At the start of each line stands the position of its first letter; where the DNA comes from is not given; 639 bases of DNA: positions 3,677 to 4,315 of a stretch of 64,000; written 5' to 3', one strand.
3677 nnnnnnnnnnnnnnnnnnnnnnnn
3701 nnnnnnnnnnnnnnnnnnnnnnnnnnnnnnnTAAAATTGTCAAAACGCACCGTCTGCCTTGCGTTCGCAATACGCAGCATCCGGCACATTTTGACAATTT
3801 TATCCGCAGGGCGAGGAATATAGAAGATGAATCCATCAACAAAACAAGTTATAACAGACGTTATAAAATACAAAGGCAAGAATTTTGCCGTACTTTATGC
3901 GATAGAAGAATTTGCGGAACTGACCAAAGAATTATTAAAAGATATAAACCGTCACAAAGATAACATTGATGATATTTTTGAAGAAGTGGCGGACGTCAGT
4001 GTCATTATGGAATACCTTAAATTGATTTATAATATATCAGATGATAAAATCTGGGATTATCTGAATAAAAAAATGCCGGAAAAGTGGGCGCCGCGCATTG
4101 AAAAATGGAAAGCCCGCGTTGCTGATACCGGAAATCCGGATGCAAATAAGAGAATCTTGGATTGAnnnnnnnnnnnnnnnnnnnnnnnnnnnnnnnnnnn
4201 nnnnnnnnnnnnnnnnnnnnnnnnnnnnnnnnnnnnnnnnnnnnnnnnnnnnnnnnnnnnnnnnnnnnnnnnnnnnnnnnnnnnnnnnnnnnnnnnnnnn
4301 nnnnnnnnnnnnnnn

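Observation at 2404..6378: Tightly coupled operon MazG-like / HhH glycosylase-like / APH-fold kinase / UNG behind a coupled secreted+unknown gene pair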

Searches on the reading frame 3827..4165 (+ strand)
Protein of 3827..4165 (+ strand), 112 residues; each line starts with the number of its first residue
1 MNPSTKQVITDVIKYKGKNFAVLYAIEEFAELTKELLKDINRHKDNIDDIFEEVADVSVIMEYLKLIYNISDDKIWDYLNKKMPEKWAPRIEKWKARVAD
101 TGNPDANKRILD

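Call 3: search_protein_families(library=pfam, proteins=[window:3827-4165:+], max_evalue=1)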
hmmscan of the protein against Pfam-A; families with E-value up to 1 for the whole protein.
window:3827-4165:+ (112 aa): 8 families
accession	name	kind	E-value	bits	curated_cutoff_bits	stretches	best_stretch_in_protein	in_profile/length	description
PF06103.16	DUF948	-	0.0015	19.1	37.2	1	23-59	46-82/89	Bacterial protein of unknown function (DUF948)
PF01934.22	HepT-like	-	0.015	15.4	23.5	1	20-64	28-76/120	Ribonuclease HepT-like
PF18517.6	LZ3wCH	-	0.024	15.1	26.1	1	25-51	2-28/55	Leucine zipper with capping helix domain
PF11315.13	Med30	-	0.069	14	28.1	1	31-108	31-107/147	Mediator complex subunit 30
PF13361.12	UvrD_C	-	0.1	12.5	25.6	1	14-87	68-142/350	UvrD-like helicase C-terminal domain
PF22780.1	HI0933_like_1st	-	0.18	12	27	1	30-102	85-158/165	HI0933-like protein barrel and H2TH domain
PF12579.13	DUF3755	-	0.18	11.9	25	1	42-61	13-32/34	Protein of unknown function (DUF3755)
PF25432.1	FF_PRPF40A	-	0.2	11.9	27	1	5-53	5-53/60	PRPF40A-like, FF domain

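Call 4: search_protein_families(library=ncbifam, proteins=[window:3827-4165:+], max_evalue=1)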
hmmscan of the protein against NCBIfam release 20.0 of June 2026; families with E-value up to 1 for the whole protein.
window:3827-4165:+ (112 aa): 2 families
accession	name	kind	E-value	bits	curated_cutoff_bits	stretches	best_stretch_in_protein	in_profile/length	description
NF040882.1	cfpA_ASD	equivalog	0.013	14.3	500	1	22-82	224-287/605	cytoplasmic filament protein CfpA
TIGR00275.1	TIGR00275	subfamily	0.13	11.1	183.8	1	29-102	268-341/401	aminoacetone oxidase family FAD-binding enzyme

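Call 5: search_protein_families(library=phrogs, proteins=[window:3827-4165:+], max_evalue=0.1)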
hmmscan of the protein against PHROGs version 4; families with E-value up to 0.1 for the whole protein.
window:3827-4165:+ (112 aa): 6 families
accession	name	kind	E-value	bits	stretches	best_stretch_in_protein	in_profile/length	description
phrog_2245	-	other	5.1e-15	56.8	1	4-98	120-212/218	nucleoside triphosphate pyrophosphohydrolase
phrog_18193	-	unknown function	0.00018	22.6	1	6-96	6-98/122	-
phrog_4856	-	other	0.00052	20.7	1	21-83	90-160/195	nucleoside triphosphate pyrophosphohydrolase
phrog_20502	-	unknown function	0.017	15.6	1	29-68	151-189/218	-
phrog_35060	-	unknown function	0.062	14.2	0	37-99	71-135/164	-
phrog_824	-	unknown function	0.092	13.6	1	17-86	155-223/265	-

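Call 6: search_protein_families(library=padloc, proteins=[window:3827-4165:+], max_evalue=0.1)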
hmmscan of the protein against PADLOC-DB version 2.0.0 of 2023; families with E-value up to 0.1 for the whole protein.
window:3827-4165:+ (112 aa): 1 family
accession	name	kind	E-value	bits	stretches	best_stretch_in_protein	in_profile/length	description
PDLC00006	DruC1|DruC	-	0.009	12.5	1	5-107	236-332/626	Unknown function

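Call 13: search_solved_structures(query=window:3827-4165:+, max_evalue=10, show_alignments=2)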
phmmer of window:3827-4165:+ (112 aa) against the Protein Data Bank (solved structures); distinct sequences matched with E-value up to 10: 10.
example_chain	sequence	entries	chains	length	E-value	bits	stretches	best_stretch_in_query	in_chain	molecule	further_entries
7xkw_A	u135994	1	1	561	0.028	17.8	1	11-68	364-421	(-)-cyperene synthase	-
5lv9_A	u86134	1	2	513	0.08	16.4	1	42-101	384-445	thermophilic tryptophan halogenase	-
3zl8_A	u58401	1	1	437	0.22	15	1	9-59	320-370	UDP-N-ACETYLMURAMOYL-TRIPEPTIDE--D-ALANYL-D-ALANINE LIGASE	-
9d92_A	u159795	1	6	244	0.37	14.2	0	7-38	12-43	Z4 c3i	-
6dlm_B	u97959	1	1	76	0.5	13.8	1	21-55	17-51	DHD127_B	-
7kw6_A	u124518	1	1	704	0.81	13.1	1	61-95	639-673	Exoglucanase-2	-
3g67_A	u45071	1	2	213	1.3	12.5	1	15-68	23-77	Methyl-accepting chemotaxis protein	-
3g6b_A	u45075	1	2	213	1.9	11.9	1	15-68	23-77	Methyl-accepting chemotaxis protein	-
5hy5_A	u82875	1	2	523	2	11.9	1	60-103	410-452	Tryptophan 6-halogenase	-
37tt_A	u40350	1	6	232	2.2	11.7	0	7-36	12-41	Z4 c3ii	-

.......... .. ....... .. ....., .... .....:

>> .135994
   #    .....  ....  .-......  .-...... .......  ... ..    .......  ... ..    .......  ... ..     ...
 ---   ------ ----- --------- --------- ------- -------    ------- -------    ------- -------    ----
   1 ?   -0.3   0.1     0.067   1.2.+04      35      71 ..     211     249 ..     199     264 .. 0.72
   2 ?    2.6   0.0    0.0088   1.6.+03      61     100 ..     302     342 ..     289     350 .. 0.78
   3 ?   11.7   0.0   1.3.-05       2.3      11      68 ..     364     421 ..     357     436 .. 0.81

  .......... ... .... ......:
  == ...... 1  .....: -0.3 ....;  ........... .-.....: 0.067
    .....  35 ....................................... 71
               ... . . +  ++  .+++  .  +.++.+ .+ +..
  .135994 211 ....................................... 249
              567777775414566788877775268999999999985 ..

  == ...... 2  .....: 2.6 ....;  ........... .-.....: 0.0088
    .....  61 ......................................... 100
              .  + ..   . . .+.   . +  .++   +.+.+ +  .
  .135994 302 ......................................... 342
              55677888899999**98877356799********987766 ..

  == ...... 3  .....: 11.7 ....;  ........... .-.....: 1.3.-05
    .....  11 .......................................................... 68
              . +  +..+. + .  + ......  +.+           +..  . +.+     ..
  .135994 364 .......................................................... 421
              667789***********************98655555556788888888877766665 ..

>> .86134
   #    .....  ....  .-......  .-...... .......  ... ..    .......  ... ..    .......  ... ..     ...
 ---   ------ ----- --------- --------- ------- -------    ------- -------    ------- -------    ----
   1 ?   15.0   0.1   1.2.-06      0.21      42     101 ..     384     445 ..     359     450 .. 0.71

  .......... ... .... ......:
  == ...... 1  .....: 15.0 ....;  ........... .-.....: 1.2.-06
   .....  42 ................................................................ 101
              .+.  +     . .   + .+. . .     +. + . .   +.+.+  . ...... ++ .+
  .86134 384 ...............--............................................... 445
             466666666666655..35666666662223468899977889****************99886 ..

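Call 43: search_solved_structures(query=A3, max_evalue=10, show_alignments=3)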
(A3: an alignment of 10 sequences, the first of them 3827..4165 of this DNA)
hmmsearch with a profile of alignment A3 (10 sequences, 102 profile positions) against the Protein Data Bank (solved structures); distinct sequences matched with E-value up to 10: 23.
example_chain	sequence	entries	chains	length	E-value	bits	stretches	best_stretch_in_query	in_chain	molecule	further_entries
2gta_A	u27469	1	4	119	0.00015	25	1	25-96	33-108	Hypothetical protein ypjD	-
5ie9_A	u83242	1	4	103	0.0007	22.8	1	24-89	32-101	Nucleotide pyrophosphohydrolase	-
1vmg_A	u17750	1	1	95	0.017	18.3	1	12-83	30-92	Hypothetical protein SSO3215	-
9pv4_C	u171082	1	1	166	0.025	17.8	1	45-85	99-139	10E8-GT12 immunogen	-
9pv3_D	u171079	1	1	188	0.035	17.4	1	45-85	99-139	10E8-GT12 immunogen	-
8u08_C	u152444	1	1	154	0.082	16.2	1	46-85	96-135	10E8-GT11 epitope scaffold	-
9r1o_A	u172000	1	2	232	0.11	15.7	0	23-60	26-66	sc-apCC-6-DPH-NR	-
6u1s_A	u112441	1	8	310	0.15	15.3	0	15-46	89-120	de novo designed 16-helix transmembrane nanopore, TMHC8_R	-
1p68_A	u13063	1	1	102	0.16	15.2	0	26-57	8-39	De novo designed protein S-824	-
9bdh_C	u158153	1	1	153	0.27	14.5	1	51-85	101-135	GT10.2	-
9pv5_C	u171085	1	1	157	0.28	14.5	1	51-85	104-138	10E8-GT10.2 immunogen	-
8u03_C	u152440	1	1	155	0.29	14.4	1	46-85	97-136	10E8-GT10.1 epitope scaffold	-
4qgp_A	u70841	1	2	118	0.33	14.2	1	37-87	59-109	pyrophosphatase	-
8sx3_C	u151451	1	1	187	0.36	14.1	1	51-85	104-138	10E8-GT10.2 immunogen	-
9esa_AAA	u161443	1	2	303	0.47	13.7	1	31-60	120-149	Aurora kinase C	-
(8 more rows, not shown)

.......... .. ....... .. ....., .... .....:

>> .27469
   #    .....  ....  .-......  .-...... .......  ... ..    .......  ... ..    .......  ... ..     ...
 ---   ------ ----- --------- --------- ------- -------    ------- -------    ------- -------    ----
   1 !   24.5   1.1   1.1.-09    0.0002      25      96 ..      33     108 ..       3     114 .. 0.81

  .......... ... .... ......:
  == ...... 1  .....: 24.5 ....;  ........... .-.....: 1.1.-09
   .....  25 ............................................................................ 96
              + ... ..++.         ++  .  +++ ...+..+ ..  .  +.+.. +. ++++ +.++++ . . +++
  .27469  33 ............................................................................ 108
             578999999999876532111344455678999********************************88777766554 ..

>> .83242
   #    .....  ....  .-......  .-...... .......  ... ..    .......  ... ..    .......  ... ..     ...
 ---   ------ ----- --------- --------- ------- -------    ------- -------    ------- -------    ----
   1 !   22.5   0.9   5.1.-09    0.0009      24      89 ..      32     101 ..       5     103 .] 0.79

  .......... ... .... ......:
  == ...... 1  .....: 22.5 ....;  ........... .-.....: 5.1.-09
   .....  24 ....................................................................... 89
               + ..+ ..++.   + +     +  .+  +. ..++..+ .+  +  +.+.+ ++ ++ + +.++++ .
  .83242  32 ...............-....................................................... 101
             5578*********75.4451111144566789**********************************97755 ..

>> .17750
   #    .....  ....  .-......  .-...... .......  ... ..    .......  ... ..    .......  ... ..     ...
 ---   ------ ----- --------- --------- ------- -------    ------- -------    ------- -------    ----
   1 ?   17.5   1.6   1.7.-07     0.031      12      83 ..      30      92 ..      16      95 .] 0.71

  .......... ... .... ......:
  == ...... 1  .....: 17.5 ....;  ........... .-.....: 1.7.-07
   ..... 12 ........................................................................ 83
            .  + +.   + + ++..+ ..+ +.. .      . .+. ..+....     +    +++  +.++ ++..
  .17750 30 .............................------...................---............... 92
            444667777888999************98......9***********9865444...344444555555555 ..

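Call 52: search_dna_similar(query=window:3827-4165:+, collection=phages, mode=protein, max_evalue=0.001, max_rows=15)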
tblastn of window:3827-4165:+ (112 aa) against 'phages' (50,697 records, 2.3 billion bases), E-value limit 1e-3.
Records with a match: 10; places in all: 10; records where one place covers at least 80% of the query: 0.
Best place of each record, by identity: <60% 10.
By first word of the organism name: Clostridium 5; Fusobacterium 4; Bacteriophage 1.
By host as written in the record: Fusobacterium nucleatum 3; - 2; Clostridium tetani ATCC 19406 2; Clostridium tetani C2 2; Fusobacterium nucleatum ATCC 25586 1.
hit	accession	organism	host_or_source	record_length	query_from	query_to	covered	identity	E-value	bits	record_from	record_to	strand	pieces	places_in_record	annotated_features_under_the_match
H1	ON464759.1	Fusobacterium phage JD-Fnp1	Fusobacterium nucleatum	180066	23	107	76%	34.1%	2e-4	45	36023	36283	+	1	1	NTP-PPase-like protein | hypothetical protein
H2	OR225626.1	Clostridium phage LPCPA58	-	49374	9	97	79%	32.3%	7e-4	43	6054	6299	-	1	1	hypothetical protein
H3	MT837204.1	Bacteriophage sp.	human fecal samples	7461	17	73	51%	47.4%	2e-6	50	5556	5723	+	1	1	record has no annotation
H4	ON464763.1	Fusobacterium phage JD-Fnp6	Fusobacterium nucleatum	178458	23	100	70%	34.2%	2e-4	45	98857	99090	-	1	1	record has no annotation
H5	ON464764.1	Fusobacterium phage JD-Fnp4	Fusobacterium nucleatum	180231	23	100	70%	34.2%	3e-4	44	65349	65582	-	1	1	NTP-PPase-like protein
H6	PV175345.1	Fusobacterium phage JD-Fnp7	Fusobacterium nucleatum ATCC 25586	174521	25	100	68%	35.1%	3e-4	44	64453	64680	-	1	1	record has no annotation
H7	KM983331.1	Clostridium phage phiCT19406B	Clostridium tetani ATCC 19406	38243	4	72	62%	37.7%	4e-4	44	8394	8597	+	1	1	hypothetical protein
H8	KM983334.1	Clostridium phage phiCTC2B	Clostridium tetani C2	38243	4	72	62%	37.7%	4e-4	44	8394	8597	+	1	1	hypothetical protein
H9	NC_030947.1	Clostridium phage phiCT19406B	Clostridium tetani ATCC 19406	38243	4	72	62%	37.7%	4e-4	44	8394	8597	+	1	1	nucleoside triphosphate pyrophosphohydrolase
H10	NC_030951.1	Clostridium phage phiCTC2B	Clostridium tetani C2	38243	4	72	62%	37.7%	4e-4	44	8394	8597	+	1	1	nucleoside triphosphate pyrophosphohydrolase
